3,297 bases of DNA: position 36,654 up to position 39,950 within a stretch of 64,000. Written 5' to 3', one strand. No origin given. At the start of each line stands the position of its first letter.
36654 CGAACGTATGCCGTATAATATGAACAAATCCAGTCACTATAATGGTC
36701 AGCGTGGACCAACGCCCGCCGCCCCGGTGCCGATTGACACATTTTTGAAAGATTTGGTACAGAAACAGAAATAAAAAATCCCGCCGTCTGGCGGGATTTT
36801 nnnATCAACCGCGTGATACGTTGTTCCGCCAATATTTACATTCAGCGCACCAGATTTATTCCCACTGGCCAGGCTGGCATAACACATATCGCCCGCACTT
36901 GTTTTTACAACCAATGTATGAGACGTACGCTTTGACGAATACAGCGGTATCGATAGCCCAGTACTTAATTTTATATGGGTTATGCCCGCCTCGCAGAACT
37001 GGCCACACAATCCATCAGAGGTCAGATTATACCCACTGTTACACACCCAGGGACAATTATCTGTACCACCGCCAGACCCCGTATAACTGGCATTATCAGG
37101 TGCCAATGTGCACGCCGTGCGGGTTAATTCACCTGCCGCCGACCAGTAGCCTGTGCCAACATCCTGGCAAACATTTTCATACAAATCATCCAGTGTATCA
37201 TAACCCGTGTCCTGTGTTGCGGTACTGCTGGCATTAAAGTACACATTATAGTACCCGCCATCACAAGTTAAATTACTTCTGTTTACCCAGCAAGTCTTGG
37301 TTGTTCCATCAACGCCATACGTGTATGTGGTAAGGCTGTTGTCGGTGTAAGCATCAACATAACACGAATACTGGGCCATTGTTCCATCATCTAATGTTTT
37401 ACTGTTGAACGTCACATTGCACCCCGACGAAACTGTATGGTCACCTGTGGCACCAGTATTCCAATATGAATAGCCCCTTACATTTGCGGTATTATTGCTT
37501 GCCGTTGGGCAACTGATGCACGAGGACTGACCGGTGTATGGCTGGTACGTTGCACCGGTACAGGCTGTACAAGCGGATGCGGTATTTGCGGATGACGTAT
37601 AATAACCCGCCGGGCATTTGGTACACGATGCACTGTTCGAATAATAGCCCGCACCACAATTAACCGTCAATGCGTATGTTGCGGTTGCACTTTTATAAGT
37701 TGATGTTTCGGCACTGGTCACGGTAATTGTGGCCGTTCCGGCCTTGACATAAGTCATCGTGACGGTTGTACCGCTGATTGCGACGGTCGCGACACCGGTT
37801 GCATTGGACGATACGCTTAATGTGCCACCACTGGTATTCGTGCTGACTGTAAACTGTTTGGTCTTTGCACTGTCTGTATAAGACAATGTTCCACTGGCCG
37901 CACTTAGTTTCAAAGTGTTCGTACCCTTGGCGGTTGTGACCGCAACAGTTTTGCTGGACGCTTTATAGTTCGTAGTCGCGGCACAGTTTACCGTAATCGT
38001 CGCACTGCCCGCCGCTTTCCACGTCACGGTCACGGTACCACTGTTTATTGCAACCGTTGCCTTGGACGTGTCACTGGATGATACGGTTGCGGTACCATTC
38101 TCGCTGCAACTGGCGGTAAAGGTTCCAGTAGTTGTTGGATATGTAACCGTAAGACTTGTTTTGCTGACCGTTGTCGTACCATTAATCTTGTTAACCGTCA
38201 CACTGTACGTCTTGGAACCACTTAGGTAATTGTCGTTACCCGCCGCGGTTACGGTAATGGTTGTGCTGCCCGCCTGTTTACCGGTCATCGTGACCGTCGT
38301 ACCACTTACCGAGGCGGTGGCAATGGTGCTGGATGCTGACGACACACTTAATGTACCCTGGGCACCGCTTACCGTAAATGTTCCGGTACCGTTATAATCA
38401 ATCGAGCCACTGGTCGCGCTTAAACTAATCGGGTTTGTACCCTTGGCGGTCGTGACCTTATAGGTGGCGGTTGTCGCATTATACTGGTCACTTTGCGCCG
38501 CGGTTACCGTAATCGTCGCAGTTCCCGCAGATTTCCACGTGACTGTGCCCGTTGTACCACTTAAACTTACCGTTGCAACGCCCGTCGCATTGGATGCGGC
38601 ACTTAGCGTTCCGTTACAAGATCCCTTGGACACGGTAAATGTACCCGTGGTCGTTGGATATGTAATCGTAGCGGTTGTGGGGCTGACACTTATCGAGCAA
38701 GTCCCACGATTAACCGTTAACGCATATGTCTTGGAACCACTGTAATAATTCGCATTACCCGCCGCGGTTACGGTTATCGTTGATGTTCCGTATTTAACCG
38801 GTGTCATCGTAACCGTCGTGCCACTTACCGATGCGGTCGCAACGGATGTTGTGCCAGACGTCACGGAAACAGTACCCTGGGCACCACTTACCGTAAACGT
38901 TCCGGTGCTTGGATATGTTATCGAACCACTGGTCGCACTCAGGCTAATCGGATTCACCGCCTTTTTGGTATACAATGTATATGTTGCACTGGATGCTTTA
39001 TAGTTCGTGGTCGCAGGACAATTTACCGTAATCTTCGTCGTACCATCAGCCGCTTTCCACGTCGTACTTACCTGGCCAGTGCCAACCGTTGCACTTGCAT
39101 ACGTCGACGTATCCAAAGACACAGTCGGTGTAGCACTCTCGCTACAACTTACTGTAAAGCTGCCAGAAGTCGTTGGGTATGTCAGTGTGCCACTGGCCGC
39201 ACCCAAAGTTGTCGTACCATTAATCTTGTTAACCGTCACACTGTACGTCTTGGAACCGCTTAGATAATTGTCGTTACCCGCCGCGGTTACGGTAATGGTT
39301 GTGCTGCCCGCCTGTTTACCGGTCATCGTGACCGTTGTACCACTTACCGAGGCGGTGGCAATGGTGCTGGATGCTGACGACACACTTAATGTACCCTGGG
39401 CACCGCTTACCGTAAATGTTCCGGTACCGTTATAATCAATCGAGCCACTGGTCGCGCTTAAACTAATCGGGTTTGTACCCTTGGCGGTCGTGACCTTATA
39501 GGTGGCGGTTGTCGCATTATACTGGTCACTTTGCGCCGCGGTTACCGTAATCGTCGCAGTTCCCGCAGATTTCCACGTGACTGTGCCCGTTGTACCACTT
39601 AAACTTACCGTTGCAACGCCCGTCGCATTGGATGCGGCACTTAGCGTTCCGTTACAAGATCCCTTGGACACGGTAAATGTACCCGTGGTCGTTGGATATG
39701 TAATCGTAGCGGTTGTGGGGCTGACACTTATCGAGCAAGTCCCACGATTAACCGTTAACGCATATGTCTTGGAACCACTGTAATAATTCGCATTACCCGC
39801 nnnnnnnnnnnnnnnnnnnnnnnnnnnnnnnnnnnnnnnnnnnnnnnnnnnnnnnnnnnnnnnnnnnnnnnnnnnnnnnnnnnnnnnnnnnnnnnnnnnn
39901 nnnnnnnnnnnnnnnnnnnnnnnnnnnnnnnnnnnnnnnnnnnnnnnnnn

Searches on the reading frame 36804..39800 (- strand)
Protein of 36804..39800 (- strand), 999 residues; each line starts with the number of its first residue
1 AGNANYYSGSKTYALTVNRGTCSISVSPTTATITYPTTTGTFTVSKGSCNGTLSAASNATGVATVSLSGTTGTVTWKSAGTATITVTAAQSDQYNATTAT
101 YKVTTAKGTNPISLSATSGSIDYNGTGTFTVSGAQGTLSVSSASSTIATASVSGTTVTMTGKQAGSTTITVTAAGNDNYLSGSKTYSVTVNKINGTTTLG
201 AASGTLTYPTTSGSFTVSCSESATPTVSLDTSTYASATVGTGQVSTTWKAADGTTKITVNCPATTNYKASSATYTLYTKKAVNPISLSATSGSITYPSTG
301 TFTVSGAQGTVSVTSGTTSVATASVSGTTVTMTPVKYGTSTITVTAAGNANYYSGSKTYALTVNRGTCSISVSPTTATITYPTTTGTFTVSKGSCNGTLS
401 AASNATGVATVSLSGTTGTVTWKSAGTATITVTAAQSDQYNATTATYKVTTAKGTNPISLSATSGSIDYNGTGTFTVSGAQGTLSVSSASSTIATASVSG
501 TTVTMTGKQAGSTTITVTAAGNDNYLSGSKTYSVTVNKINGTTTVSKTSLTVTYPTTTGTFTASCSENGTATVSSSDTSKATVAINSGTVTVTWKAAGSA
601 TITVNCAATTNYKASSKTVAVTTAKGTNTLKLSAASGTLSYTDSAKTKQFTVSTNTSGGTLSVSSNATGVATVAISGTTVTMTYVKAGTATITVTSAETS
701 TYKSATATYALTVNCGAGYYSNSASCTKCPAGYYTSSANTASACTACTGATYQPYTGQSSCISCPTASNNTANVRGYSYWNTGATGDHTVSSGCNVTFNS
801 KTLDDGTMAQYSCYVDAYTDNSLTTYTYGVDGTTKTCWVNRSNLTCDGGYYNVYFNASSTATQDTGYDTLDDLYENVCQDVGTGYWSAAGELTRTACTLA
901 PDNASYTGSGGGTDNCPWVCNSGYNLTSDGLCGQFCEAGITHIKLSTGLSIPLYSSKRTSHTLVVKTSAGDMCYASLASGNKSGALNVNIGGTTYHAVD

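Call 59: search_protein_families(library=pfam, proteins=[window:36804-39800:-], max_evalue=0.01)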
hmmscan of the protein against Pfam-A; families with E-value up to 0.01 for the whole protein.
window:36804-39800:- (999 aa): 2 families
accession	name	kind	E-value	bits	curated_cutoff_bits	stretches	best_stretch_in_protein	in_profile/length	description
PF02368.24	Big_2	-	8.1e-08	32.5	22.8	0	23-94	4-75/79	Bacterial Ig-like domain (group 2)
PF07699.19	Ephrin_rec_like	-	2.7e-05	24.3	23.1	1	736-769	3-34/48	Tyrosine-protein kinase ephrin type A/B receptor-like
